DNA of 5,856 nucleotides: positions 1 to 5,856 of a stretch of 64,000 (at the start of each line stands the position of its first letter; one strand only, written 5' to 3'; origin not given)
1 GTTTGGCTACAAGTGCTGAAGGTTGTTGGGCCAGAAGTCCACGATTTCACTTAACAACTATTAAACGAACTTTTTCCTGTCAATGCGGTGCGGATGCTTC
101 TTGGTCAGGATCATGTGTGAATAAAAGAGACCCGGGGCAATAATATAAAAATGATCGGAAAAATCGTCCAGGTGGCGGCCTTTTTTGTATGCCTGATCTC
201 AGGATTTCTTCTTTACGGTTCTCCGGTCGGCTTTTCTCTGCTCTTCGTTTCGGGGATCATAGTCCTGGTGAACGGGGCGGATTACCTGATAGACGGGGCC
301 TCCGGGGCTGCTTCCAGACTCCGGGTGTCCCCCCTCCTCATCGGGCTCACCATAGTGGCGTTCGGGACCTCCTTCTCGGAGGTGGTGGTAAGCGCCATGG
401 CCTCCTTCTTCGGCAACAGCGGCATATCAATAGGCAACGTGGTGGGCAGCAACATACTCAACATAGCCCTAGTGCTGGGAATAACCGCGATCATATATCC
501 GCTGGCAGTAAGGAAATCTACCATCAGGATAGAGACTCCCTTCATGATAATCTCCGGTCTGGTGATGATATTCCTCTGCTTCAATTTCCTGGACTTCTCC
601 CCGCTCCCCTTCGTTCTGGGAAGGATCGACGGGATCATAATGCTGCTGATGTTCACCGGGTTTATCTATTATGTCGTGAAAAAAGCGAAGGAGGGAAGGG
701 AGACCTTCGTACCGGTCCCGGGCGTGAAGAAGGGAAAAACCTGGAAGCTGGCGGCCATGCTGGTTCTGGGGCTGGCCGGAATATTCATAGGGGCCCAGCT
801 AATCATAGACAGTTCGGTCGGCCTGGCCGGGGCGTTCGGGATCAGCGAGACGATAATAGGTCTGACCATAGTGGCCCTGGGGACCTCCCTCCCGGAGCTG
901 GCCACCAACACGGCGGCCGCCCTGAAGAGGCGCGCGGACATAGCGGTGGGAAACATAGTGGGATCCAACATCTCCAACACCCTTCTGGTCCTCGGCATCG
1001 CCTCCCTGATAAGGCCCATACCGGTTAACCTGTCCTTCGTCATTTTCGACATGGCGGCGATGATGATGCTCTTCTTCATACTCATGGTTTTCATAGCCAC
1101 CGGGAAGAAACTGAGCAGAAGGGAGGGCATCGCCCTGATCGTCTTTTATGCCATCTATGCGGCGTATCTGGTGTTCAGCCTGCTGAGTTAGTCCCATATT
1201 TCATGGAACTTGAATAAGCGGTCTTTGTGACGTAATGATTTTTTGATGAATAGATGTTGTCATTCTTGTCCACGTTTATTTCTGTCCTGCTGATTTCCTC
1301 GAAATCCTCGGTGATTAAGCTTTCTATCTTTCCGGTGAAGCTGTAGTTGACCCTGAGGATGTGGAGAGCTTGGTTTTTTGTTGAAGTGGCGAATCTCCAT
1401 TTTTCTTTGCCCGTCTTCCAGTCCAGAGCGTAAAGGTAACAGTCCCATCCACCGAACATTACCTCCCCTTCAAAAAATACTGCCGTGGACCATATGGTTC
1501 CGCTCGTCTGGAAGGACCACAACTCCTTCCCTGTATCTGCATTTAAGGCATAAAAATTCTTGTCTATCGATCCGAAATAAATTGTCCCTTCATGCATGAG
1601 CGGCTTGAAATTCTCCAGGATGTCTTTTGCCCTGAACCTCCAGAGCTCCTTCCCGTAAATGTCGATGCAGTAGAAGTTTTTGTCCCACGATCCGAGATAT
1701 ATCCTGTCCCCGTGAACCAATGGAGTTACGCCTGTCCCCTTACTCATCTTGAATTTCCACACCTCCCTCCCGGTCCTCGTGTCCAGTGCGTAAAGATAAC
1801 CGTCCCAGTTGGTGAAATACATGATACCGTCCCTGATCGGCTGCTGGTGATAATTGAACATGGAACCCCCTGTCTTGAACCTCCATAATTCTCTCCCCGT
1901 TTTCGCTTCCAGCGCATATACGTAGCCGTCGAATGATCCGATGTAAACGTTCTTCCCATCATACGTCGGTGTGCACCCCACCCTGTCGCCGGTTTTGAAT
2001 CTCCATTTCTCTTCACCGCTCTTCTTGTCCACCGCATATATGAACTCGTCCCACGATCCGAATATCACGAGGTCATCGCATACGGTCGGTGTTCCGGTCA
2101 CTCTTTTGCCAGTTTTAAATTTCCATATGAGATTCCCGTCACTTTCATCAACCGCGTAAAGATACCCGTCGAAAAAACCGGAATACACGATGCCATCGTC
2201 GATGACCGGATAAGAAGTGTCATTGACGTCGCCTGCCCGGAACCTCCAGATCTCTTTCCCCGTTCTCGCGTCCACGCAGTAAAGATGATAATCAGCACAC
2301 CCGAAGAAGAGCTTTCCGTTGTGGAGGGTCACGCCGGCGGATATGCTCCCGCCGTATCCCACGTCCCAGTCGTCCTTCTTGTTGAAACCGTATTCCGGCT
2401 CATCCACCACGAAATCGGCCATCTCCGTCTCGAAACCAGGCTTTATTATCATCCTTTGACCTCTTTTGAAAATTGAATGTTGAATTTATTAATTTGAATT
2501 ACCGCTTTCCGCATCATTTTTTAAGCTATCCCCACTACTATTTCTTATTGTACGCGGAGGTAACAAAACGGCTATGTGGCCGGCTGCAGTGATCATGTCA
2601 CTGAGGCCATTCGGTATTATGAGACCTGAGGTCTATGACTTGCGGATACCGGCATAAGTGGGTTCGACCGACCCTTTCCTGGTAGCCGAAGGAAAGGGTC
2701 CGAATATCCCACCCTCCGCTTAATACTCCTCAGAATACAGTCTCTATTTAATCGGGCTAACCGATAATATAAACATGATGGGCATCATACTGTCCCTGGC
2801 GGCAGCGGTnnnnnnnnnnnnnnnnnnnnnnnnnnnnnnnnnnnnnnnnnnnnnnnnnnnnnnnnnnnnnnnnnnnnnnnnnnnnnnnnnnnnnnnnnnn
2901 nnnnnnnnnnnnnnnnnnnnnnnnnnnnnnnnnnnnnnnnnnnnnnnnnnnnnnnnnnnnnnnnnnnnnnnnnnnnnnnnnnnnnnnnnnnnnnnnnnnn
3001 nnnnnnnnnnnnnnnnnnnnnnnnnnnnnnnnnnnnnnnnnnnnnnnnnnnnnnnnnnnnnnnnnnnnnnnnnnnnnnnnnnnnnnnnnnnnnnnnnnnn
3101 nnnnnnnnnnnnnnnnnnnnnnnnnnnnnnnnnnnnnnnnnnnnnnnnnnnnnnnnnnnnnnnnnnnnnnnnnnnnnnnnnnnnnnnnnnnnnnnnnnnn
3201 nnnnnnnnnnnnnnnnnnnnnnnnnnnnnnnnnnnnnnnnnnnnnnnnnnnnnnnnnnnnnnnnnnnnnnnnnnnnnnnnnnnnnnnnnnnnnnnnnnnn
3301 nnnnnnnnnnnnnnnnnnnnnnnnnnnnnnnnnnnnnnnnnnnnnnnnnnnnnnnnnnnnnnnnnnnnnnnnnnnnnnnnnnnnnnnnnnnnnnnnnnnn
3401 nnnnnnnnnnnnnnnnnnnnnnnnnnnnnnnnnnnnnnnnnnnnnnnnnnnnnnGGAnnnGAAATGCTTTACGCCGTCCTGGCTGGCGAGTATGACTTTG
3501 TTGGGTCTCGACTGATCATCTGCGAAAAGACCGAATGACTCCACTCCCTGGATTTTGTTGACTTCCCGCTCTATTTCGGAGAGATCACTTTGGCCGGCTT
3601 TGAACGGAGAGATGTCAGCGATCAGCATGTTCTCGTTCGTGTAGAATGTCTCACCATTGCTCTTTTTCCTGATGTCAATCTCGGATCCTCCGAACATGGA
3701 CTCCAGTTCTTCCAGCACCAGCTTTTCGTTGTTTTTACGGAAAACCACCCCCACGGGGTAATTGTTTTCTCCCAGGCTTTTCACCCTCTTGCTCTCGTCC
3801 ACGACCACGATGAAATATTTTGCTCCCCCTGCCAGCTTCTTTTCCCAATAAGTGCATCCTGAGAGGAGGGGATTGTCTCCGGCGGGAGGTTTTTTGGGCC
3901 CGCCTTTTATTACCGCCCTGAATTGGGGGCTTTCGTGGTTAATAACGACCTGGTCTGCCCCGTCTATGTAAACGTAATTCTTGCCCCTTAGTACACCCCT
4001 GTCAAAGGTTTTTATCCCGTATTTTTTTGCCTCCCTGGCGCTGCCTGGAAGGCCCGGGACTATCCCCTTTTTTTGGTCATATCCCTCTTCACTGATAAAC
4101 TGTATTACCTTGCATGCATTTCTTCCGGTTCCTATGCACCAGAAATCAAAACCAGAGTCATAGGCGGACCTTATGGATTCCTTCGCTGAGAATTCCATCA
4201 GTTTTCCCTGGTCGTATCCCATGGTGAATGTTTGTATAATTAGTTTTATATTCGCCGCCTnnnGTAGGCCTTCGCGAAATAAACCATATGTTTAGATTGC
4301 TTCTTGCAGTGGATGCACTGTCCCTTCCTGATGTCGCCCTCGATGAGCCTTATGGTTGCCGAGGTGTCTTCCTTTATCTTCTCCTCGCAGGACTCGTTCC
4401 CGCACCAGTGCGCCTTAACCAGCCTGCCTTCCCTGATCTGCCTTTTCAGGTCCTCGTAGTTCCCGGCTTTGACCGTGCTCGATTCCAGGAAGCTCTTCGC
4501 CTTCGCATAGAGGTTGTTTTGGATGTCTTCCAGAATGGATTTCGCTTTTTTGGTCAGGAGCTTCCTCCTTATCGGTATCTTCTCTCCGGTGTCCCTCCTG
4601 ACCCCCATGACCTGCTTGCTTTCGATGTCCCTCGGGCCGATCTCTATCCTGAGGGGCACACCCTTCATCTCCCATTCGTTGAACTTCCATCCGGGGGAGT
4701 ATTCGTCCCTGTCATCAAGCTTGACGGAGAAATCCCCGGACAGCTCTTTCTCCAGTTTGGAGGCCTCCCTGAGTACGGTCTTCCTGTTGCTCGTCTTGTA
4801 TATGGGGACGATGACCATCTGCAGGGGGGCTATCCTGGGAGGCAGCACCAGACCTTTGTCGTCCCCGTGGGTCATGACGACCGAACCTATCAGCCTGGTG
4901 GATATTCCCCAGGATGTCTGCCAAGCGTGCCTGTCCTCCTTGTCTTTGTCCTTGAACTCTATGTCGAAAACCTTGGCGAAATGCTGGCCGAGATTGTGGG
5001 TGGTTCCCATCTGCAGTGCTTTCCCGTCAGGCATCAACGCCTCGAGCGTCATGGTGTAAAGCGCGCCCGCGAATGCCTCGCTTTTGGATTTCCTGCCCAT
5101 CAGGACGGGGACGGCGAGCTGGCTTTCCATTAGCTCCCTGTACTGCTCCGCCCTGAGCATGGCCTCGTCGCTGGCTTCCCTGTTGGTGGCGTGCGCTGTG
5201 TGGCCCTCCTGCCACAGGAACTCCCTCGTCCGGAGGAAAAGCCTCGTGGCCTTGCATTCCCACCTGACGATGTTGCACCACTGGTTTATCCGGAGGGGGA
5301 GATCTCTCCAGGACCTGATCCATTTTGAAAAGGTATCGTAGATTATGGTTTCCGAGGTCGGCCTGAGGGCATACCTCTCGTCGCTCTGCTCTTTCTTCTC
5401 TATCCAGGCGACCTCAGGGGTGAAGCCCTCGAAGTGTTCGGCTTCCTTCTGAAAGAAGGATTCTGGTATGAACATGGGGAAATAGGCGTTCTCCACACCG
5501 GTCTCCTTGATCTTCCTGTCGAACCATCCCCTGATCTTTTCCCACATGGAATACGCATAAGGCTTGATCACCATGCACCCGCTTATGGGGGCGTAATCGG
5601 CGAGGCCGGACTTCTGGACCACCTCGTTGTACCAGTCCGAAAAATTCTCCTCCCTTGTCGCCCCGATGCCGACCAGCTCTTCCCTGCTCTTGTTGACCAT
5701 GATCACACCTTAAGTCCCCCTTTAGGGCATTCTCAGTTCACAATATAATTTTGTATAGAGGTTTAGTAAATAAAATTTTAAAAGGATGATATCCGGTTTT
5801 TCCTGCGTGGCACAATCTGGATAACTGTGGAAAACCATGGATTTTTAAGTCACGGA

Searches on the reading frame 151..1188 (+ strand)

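Call 71: search_protein_families(library=pfam, proteins=[window:151-1188:+], max_evalue=0.001)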
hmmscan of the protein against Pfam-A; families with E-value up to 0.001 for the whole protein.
window:151-1188:+ (346 aa): 1 family
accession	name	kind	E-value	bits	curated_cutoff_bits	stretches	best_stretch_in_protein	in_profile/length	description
PF01699.29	Na_Ca_ex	-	1.1e-63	214.2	24.9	2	200-341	2-150/151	Sodium/calcium exchanger protein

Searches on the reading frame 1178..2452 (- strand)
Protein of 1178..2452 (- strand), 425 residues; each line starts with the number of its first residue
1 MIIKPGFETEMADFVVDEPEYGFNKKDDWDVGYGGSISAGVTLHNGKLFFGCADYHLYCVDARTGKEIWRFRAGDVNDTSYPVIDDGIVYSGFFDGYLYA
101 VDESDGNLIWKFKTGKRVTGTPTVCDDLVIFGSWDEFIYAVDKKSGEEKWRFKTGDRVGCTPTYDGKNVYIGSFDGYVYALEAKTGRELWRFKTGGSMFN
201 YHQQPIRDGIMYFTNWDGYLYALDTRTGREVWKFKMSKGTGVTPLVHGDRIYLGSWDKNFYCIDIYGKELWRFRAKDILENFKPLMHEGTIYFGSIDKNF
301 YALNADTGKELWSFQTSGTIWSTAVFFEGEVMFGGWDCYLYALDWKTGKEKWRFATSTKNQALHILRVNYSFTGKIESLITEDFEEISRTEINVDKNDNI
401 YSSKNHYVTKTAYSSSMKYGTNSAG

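Call 7: search_protein_families(library=pfam, proteins=[window:1178-2452:-], max_evalue=0.01)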
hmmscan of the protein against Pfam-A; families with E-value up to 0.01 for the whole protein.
window:1178-2452:- (425 aa): 6 families
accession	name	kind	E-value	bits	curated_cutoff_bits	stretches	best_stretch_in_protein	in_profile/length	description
PF13570.13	Beta-prop_ACSF4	-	1.9e-67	228.4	133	3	121-275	54-212/329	Beta-alanine-activating enzyme, beta-propeller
PF13360.13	PQQ_2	-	1e-48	166.5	27.6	3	217-364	2-154/233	Outer membrane protein assembly factor BamB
PF01011.28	PQQ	-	1.6e-29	103.5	26.7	2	281-317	50-86/595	Glucose/ethanol/alcohol dehydrogenase, beta-propeller domain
PF25292.1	Beta-prop_CGLA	-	7.6e-16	58.9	26.8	0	249-306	45-105/316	Lambda-carrageenase beta-propeller domain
PF14435.11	SUKH-4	-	0.00078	20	25.5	0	108-147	61-100/179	SUKH-4 immunity protein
PF24796.1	WDR55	-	0.0023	17.4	200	0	163-237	62-136/296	WDR55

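Call 8: search_protein_families(library=ncbifam, proteins=[window:1178-2452:-], max_evalue=0.01)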
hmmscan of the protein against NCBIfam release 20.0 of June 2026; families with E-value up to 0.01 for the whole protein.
window:1178-2452:- (425 aa): 10 families
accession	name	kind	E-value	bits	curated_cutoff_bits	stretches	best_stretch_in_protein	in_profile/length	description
NF053615.1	SerThrKinAfsKStmc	equivalog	2.9e-53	181.7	1300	4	185-349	637-805/809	protein serine/threonine kinase AfsK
TIGR03300.1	assembly_YfgL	equivalog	2.5e-48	164.6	285.2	4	138-237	77-174/377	outer membrane protein assembly factor BamB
NF008351.0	PRK11138.1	equivalog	1.3e-37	129.2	423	5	163-236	117-188/394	outer membrane protein assembly factor BamB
TIGR03075.1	PQQ_enz_alc_DH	subfamily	3.7e-36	124.8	480.05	5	236-360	57-203/530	PQQ-dependent dehydrogenase, methanol/ethanol family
TIGR04528.1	acido_non_PQQ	subfamily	3.2e-32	111.9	650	4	283-359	53-133/493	acido-empty-quinoprotein group A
TIGR03074.1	PQQ_membr_DH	subfamily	7.5e-18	63.7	832.65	2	160-214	207-261/783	membrane-bound PQQ-dependent dehydrogenase, glucose/quinate/shikimate family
NF041516.1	PA2928_fam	subfamily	4.4e-07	29.6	70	0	177-234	70-127/376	PA2928 family protein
NF040673.1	PLuB_PQQ_rpt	exception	8.9e-06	24.9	250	0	295-316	306-327/395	PLuB system PQQ-binding repeat protein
NF050114.1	Rv3212_fam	equivalog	0.00069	18.9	150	0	112-161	58-105/393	Rv3212 family protein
TIGR04534.2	ELWxxDGT_rpt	domain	0.0011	19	65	0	180-191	7-18/47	ELWxxDGT repeat protein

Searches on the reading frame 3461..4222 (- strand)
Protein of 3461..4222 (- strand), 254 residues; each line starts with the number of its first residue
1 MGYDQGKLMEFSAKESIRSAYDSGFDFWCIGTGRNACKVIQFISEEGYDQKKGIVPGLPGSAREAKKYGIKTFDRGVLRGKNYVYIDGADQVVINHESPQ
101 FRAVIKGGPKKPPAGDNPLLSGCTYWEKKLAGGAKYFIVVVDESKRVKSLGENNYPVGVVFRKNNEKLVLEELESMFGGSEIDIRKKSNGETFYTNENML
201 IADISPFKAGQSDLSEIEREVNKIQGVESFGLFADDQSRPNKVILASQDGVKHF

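Call 71: search_protein_families(library=pfam, proteins=[window:3461-4222:-], max_evalue=0.001)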
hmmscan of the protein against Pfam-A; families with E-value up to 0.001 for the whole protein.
window:3461-4222:- (254 aa): 1 family
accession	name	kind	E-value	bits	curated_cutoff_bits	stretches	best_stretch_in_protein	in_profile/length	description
PF06026.20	Rib_5-P_isom_A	-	2.2e-23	83.2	26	1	61-250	9-173/173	Ribose 5-phosphate isomerase A (phosphoriboisomerase A)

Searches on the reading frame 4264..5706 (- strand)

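Call 71: search_protein_families(library=pfam, proteins=[window:4264-5706:-], max_evalue=0.001)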
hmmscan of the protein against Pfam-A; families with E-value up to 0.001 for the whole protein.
window:4264-5706:- (481 aa): 3 families
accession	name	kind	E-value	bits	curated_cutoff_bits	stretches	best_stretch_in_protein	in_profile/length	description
PF00587.30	tRNA-synt_2b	-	2.3e-25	90.1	29.3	1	106-277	5-176/179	tRNA synthetase class II core domain (G, H, P, S and T)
PF09180.16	ProRS-C_1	-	6.7e-22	77.9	31.5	1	417-481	1-71/71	Prolyl-tRNA synthetase, C-terminal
PF03129.25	HGTP_anticodon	-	1.5e-17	64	21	1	296-387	1-90/94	Anticodon binding domain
